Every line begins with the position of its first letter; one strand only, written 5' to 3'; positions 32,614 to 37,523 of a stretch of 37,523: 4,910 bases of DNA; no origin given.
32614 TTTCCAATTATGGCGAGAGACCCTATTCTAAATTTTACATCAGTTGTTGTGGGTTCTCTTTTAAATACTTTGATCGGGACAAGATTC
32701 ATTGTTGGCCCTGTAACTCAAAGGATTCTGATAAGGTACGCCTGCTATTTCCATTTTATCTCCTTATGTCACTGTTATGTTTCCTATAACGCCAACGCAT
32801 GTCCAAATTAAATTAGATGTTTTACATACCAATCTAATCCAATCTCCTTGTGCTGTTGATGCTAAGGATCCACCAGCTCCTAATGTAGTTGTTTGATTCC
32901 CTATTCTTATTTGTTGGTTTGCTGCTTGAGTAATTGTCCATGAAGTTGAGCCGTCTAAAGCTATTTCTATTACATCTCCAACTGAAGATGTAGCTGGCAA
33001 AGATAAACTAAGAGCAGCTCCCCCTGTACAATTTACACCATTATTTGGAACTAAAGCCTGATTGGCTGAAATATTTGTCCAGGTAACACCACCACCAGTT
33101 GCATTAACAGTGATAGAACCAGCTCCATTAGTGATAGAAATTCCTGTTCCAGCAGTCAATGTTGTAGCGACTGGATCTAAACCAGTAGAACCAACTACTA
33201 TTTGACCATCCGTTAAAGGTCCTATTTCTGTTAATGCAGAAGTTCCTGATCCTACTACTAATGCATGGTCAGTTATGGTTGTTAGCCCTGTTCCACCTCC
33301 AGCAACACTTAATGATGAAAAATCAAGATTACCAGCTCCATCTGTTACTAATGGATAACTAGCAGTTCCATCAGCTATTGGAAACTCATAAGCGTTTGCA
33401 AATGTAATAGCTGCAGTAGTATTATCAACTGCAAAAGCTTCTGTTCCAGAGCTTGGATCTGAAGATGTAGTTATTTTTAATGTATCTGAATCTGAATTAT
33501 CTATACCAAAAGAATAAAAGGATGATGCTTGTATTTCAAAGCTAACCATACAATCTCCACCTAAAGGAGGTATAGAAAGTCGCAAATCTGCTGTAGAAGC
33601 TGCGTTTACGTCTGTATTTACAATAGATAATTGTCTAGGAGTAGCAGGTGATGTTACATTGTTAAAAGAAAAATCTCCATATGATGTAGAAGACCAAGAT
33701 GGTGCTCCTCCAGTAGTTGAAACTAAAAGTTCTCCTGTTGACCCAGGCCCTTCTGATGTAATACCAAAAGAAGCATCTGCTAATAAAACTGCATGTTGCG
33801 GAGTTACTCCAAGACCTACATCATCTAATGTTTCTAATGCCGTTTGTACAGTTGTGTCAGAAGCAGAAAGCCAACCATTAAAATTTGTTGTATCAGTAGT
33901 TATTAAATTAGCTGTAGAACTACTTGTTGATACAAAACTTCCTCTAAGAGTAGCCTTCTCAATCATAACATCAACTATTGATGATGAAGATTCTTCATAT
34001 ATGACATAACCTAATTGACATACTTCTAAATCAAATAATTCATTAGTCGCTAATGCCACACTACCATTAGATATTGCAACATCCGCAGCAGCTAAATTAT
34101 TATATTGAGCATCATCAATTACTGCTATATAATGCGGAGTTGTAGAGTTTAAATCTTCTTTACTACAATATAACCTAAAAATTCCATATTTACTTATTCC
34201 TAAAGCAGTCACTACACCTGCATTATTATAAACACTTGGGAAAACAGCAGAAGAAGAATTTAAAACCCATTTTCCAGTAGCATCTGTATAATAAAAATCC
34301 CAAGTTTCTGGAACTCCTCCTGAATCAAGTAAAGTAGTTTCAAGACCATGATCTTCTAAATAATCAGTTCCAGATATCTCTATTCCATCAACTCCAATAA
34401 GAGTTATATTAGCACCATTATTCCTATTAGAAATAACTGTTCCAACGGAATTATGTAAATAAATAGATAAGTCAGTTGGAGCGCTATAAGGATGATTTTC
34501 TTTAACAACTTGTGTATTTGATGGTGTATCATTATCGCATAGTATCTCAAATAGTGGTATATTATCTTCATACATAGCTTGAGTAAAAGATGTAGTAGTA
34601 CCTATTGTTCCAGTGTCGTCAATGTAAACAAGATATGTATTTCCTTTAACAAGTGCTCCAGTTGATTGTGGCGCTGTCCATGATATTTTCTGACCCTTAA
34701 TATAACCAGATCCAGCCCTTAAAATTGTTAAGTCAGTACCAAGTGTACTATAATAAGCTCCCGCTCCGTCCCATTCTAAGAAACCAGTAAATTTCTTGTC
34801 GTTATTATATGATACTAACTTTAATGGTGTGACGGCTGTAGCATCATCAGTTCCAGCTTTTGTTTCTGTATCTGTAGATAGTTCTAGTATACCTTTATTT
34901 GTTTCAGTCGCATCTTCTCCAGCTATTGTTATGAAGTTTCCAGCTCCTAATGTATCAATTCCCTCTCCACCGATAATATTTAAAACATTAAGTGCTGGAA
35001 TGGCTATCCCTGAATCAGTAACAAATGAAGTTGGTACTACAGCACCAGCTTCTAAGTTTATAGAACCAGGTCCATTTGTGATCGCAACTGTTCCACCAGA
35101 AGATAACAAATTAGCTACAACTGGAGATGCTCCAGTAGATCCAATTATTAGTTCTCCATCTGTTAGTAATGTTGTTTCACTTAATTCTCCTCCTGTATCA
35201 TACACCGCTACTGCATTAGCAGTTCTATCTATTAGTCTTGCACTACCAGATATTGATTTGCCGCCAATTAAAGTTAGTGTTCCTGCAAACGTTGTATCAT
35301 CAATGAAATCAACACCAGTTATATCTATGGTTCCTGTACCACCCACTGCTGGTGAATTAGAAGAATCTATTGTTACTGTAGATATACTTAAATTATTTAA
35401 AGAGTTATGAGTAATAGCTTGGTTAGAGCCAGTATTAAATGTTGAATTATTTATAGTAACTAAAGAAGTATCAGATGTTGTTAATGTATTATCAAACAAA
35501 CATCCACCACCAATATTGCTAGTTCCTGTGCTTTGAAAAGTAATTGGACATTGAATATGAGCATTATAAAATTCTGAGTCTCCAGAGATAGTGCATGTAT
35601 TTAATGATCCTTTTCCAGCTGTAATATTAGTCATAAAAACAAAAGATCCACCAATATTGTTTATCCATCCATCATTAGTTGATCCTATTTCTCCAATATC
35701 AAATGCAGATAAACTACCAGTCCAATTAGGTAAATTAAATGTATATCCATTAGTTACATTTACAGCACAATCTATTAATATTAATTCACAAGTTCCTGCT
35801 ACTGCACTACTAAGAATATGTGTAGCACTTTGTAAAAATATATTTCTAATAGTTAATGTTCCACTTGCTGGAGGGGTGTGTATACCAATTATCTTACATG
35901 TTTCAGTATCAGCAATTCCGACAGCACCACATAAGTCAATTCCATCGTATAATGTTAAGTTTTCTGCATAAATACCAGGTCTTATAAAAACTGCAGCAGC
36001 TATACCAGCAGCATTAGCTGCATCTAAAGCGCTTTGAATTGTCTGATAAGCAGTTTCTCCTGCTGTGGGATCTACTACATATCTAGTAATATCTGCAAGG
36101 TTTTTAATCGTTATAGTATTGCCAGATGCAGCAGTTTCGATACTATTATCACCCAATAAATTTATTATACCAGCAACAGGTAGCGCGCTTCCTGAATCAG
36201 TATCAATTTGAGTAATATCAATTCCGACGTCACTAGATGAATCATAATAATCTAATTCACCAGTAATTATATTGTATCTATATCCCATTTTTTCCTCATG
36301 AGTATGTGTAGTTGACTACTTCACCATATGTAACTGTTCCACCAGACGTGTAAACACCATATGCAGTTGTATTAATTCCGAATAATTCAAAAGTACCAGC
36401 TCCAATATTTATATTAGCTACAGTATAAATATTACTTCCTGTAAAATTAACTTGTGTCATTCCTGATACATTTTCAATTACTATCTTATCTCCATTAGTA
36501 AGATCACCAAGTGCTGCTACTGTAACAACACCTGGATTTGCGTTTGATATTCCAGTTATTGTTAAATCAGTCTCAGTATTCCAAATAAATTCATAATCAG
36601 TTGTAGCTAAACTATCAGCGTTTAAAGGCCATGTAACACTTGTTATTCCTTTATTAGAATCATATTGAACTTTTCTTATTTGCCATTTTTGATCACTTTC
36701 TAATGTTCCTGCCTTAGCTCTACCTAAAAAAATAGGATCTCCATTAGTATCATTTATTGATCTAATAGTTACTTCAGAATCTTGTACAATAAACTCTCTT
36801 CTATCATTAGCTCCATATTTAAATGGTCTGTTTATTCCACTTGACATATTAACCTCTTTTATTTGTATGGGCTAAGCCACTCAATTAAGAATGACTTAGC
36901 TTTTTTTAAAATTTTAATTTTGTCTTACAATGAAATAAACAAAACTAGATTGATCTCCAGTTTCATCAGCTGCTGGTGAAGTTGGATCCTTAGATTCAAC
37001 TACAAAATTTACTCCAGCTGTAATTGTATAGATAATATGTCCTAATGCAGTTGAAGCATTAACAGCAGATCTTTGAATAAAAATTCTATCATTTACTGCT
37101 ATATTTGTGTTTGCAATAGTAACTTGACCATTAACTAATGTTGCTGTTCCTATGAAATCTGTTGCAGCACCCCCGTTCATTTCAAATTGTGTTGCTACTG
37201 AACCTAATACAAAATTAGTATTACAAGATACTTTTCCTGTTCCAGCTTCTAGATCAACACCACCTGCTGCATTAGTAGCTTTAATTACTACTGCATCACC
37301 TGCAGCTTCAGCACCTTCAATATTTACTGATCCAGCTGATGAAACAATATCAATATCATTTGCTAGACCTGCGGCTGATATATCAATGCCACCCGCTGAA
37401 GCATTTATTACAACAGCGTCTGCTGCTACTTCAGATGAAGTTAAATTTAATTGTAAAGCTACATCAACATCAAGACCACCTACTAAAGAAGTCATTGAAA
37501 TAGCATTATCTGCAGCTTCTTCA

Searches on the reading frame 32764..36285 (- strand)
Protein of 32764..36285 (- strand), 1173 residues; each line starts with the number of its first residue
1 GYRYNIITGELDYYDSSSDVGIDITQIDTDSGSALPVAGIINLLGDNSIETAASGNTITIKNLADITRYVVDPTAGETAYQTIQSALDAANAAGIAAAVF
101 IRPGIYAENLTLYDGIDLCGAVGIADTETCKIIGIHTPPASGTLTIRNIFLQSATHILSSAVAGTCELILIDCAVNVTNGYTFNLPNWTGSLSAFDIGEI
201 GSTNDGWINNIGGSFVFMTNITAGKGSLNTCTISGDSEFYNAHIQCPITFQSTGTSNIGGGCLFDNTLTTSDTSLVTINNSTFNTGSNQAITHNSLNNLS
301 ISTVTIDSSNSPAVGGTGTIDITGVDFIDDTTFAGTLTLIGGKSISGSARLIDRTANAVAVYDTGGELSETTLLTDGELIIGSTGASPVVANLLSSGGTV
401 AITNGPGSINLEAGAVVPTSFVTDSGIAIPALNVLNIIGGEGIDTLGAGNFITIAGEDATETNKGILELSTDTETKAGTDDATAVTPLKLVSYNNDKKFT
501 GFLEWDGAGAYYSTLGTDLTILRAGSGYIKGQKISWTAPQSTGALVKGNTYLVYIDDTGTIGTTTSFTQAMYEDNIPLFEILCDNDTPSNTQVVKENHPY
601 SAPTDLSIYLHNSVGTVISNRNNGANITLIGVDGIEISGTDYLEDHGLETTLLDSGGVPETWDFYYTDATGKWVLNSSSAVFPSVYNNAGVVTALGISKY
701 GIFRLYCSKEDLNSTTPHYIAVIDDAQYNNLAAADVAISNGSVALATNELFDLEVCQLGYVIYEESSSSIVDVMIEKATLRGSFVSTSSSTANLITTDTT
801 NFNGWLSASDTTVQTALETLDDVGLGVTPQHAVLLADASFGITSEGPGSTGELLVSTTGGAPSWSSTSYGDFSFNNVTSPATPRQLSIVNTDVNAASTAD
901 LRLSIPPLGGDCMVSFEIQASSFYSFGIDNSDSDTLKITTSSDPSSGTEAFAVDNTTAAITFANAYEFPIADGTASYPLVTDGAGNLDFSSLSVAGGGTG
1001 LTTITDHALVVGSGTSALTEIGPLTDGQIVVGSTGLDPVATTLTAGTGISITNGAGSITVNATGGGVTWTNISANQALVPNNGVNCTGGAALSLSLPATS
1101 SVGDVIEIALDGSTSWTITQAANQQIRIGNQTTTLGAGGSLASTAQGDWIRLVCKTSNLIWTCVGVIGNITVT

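Call 16: search_protein_families(library=phrogs, proteins=[window:32764-36285:-], max_evalue=0.001)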
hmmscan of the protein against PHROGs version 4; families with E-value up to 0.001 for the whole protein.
window:32764-36285:- (1173 aa): 2 families
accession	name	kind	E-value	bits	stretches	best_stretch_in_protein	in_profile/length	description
phrog_972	-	tail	7.2e-09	34.9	1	459-502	519-562/1246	tail fiber protein proximal subunit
phrog_31660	-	tail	0.00015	22.7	1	1024-1062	79-118/182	tail fiber protein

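Call 17: search_protein_families(library=pfam, proteins=[window:32764-36285:-], max_evalue=0.001)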
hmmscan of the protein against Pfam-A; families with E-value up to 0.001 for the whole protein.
window:32764-36285:- (1173 aa): 0 families

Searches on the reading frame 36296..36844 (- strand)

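Call 68: search_protein_families(library=pfam, proteins=[window:36296-36844:-], max_evalue=0.01)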
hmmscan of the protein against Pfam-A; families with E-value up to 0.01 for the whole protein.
window:36296-36844:- (182 aa): 1 family
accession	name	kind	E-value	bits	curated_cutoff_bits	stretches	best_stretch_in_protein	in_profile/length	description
PF16190.11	E1_FCCH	-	5.4e-08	33.2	29.5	1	103-172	2-67/70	Ubiquitin-activating enzyme E1 FCCH domain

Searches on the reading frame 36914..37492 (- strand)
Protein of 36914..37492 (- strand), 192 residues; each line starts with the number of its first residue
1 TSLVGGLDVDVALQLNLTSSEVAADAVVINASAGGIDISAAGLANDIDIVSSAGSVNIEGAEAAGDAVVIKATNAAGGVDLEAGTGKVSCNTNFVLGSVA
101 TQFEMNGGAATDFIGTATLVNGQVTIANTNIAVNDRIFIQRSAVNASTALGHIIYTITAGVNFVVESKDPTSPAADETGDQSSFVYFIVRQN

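Call 68: search_protein_families(library=pfam, proteins=[window:36914-37492:-], max_evalue=0.01)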
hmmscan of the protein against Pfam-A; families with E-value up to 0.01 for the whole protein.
window:36914-37492:- (192 aa): 1 family
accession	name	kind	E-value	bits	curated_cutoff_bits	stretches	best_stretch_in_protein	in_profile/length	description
PF24146.1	K1-lyase_C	-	1.1e-10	42.3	27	1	114-170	4-59/70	K1 capsule-specific polysaccharide lyase, C-terminal domain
